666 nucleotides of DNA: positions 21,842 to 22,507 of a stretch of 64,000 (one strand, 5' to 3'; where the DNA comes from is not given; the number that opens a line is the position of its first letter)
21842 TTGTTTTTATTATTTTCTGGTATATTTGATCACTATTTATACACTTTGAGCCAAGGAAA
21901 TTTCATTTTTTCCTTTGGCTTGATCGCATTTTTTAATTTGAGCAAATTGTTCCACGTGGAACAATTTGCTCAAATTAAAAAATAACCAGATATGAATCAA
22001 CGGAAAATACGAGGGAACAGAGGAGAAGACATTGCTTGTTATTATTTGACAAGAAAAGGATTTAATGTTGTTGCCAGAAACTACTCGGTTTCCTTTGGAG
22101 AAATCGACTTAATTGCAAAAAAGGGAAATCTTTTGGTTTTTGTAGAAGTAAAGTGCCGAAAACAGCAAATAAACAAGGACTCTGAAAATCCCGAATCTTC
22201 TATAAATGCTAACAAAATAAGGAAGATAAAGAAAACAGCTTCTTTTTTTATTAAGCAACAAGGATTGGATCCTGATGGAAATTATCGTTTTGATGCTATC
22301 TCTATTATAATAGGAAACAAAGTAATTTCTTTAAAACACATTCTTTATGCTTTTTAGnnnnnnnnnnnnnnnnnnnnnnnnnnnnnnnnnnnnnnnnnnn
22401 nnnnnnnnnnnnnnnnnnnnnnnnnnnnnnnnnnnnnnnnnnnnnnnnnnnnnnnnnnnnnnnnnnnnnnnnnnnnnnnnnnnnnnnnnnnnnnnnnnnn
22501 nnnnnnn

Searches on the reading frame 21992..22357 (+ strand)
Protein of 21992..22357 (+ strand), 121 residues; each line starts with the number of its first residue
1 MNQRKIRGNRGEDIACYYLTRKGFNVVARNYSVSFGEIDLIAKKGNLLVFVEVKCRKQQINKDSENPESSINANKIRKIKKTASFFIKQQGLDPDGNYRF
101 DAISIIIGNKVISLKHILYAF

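Call 7: search_protein_families(library=pfam, proteins=[window:21992-22354:+], max_evalue=0.01)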
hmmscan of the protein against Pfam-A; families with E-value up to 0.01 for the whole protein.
window:21992-22354:+ (121 aa): 5 families
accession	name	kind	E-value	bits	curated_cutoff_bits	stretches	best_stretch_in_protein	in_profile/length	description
PF02021.23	UPF0102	-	8.9e-25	87.3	23.6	1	11-105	1-80/80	Uncharacterised protein family UPF0102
PF08378.17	NERD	-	7.7e-07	30.1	22.1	1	7-88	1-93/111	Nuclease-related domain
PF01939.22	NucS_C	-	2.5e-06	27.9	24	1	19-61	15-58/124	Endonuclease NucS C-terminal domain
PF01870.24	Hjc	-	0.0015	18.9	21.1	1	18-59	9-52/93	Archaeal holliday junction resolvase (hjc)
PF04471.18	Mrr_cat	-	0.0036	17.8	21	1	5-62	3-63/115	Restriction endonuclease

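Call 47: list_cluster_members(proteins=[P0001, window:21992-22357:+, window:19875-20231:-])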
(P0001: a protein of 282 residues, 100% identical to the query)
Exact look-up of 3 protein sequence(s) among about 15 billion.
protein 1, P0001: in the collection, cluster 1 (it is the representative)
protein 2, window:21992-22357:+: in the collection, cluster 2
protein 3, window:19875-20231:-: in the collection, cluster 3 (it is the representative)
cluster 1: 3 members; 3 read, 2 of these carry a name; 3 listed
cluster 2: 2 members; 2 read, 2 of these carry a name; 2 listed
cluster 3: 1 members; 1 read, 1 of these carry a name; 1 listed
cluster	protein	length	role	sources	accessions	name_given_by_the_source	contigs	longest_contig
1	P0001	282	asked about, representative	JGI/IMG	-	hypothetical protein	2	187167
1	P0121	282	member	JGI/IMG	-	O-antigen ligase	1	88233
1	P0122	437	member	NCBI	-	-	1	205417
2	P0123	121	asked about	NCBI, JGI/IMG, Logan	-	putative endonuclease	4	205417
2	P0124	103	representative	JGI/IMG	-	putative endonuclease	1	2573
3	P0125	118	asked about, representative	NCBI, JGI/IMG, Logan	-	DnaK suppressor protein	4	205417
